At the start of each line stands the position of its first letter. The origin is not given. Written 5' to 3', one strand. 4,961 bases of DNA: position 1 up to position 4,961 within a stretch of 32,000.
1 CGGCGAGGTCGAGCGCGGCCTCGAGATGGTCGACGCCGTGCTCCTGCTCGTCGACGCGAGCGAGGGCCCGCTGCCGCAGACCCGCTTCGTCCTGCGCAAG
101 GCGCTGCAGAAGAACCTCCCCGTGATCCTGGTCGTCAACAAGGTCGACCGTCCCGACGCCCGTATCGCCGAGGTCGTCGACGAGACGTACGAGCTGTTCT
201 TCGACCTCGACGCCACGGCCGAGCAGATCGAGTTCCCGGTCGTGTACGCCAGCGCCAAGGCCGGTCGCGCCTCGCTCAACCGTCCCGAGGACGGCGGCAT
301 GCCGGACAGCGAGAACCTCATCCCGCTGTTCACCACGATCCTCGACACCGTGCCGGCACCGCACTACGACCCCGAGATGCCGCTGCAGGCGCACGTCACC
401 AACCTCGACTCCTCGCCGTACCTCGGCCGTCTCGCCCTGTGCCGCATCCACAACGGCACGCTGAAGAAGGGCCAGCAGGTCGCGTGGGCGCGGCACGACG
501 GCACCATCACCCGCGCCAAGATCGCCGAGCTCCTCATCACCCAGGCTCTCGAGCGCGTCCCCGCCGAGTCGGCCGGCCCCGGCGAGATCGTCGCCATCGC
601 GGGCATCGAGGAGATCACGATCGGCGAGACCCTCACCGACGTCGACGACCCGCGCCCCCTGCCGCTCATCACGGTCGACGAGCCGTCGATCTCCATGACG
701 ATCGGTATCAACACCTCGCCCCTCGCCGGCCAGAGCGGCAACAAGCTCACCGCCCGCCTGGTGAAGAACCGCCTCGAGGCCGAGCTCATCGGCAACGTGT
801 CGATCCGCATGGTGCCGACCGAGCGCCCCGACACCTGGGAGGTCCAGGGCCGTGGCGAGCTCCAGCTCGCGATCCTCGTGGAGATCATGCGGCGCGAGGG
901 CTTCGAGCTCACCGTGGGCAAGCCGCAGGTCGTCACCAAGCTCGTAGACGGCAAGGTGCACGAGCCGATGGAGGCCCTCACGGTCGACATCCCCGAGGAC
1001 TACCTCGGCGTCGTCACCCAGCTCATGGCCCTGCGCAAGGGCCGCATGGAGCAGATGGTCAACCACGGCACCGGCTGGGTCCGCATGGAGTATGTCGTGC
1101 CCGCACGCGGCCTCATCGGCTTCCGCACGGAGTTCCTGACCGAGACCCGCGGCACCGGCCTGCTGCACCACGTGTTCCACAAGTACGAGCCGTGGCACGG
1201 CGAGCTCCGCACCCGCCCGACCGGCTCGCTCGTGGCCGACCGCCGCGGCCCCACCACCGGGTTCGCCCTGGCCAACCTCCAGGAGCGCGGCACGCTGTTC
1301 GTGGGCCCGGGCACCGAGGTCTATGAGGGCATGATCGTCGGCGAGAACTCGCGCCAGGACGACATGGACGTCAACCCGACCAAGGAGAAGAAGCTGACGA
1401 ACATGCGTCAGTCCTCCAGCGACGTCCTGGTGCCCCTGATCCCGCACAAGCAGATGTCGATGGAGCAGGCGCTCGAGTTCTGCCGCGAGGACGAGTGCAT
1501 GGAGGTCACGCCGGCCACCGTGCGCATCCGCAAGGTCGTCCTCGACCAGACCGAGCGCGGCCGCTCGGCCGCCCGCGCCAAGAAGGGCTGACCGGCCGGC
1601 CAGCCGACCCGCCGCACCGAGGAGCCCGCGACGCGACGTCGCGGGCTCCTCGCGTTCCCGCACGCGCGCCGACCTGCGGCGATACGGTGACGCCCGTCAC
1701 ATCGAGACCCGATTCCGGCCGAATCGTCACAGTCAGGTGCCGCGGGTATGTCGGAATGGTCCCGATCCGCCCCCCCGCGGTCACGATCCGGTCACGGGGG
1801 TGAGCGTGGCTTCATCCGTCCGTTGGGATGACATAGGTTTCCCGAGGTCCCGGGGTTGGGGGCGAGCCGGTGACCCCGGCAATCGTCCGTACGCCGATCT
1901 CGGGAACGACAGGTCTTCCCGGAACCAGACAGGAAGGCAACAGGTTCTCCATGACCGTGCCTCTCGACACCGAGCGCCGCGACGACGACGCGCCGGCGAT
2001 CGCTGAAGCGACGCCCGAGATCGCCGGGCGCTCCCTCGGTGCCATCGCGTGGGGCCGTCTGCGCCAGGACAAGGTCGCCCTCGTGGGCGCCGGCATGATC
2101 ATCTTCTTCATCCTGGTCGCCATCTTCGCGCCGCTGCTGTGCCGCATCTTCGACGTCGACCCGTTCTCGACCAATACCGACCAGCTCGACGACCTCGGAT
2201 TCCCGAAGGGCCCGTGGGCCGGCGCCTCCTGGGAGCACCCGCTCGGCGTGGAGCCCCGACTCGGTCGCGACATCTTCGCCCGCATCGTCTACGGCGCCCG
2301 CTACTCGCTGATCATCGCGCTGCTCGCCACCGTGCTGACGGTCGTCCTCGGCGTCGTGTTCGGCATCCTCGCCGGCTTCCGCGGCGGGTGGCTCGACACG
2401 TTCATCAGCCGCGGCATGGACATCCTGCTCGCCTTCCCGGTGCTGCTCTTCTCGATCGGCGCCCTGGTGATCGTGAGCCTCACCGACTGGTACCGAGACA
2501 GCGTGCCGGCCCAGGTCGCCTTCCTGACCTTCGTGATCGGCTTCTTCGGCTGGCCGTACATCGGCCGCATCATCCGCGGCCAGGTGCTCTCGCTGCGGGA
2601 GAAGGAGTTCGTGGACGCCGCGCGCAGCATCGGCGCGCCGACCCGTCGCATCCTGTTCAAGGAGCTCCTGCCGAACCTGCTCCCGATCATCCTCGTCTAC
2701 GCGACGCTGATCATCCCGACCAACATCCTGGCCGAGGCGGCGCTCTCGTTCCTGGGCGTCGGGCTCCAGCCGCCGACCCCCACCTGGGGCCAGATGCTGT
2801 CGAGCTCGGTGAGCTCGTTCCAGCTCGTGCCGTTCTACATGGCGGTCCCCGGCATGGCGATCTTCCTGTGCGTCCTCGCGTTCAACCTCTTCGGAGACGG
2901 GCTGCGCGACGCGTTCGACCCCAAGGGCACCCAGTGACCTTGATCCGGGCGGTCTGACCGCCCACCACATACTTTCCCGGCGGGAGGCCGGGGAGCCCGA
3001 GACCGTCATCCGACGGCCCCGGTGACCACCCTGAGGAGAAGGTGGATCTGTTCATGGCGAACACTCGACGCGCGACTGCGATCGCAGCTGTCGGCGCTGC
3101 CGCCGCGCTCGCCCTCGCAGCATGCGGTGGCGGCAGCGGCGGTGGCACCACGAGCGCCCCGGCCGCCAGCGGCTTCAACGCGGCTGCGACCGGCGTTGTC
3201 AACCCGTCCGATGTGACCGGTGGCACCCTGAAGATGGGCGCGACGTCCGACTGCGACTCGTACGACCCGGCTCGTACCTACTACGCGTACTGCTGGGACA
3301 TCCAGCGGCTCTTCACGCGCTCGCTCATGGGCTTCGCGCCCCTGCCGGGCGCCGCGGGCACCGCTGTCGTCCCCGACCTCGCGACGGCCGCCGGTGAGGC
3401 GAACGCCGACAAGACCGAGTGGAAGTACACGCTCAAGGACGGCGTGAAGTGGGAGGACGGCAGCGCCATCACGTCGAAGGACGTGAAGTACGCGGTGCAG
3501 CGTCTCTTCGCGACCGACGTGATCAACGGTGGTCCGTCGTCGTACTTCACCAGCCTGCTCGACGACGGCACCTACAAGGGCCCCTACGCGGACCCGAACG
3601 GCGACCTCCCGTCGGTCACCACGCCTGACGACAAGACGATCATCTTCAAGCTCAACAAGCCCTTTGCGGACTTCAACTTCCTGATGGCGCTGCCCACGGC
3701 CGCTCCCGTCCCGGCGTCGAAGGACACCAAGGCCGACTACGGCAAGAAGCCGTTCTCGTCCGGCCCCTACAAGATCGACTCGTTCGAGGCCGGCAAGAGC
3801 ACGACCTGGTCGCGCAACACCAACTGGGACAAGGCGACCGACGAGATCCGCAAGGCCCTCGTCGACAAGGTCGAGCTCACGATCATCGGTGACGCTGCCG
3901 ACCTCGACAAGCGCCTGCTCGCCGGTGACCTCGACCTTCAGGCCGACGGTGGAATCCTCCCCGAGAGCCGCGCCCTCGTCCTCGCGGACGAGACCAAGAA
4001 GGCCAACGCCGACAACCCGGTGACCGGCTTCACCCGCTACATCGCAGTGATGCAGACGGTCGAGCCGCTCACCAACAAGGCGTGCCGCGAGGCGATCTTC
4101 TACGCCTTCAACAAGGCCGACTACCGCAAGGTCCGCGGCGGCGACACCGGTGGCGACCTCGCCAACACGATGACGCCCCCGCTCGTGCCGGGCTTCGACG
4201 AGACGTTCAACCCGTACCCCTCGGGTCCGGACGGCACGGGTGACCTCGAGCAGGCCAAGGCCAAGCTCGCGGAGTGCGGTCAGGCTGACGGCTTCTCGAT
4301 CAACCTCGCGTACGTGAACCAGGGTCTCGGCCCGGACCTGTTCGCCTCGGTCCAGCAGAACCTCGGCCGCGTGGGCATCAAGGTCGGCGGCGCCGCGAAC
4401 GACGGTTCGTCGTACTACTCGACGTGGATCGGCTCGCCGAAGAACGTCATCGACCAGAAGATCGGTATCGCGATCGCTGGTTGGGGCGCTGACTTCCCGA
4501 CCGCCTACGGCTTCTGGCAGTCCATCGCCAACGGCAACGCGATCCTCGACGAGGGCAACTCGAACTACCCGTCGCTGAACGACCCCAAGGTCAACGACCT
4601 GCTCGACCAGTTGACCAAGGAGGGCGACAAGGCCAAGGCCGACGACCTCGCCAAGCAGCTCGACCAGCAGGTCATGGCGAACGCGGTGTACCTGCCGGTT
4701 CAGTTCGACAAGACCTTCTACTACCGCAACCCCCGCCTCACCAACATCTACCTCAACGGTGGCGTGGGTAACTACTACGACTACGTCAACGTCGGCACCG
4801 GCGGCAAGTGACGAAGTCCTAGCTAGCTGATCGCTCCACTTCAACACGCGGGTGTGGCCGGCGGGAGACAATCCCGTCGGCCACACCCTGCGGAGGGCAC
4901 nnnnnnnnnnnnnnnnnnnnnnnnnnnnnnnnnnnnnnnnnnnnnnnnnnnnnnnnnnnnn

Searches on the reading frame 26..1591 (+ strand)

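Call 5: search_protein_families(library=pfam, proteins=[window:26-1591:+], max_evalue=0.01)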
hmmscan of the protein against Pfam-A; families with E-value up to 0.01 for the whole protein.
window:26-1591:+ (521 aa): 5 families
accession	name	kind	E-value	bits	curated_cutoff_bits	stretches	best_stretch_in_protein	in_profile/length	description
PF21018.2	BipA_C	-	2.5e-44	149.9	23.8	1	399-507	1-109/110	TypA/BipA C-terminal domain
PF00679.30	EFG_C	-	4e-24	84.9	27.9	1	311-395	2-86/89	Elongation factor G C-terminus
PF00009.33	GTP_EFTU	-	1.1e-16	61.4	26.5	1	2-107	93-184/188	Elongation factor Tu GTP binding domain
PF03144.31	GTP_EFTU_D2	-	7.6e-12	45.9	30.3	1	134-204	1-73/73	Elongation factor Tu domain 2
PF22042.2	EF-G_D2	-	1.6e-10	41.4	27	1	124-205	6-83/84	Elongation factor G domain 2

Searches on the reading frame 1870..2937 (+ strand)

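Call 5: search_protein_families(library=pfam, proteins=[window:1870-2937:+], max_evalue=0.01)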
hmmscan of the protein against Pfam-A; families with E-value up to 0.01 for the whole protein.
window:1870-2937:+ (355 aa): 2 families
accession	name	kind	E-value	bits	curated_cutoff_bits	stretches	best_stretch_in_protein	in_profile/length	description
PF00528.27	BPD_transp_1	-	1.1e-29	103.9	26.4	1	161-352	1-181/184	Binding-protein-dependent transport system inner membrane component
PF12911.12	OppC_N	-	1.3e-10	41.5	23.9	1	55-91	1-37/53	N-terminal TM domain of oligopeptide transport permease C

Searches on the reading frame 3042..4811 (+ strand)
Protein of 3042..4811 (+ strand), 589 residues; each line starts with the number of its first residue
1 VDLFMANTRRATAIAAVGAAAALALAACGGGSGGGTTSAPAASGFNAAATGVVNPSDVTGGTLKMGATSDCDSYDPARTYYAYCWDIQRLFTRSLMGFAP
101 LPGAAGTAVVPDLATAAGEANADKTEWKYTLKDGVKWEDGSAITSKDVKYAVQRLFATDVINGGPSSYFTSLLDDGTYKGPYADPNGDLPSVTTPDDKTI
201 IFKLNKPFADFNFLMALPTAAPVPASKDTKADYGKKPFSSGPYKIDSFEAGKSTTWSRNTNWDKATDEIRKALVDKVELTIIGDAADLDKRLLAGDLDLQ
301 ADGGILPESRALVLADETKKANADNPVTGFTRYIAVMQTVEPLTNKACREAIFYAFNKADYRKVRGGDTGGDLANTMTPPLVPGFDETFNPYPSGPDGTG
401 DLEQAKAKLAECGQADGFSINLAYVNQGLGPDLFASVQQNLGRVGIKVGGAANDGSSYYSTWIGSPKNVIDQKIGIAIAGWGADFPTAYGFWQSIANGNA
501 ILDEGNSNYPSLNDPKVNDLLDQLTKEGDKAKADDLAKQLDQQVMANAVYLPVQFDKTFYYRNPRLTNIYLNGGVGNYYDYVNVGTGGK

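Call 5: search_protein_families(library=pfam, proteins=[window:3042-4811:+], max_evalue=0.01)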
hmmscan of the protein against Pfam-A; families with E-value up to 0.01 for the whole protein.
window:3042-4811:+ (589 aa): 1 family
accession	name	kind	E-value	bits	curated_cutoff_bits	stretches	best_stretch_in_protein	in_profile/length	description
PF00496.27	SBP_bac_5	-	3.3e-64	217.7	32.4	1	109-498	2-363/368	Bacterial extracellular solute-binding proteins, family 5 Middle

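Call 53: find_encoding_contigs(protein=window:3042-4811:+, flank=10000, max_places=2)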
Protein window:3042-4811:+ (589 aa): no gene with exactly this product is on record in the collection.
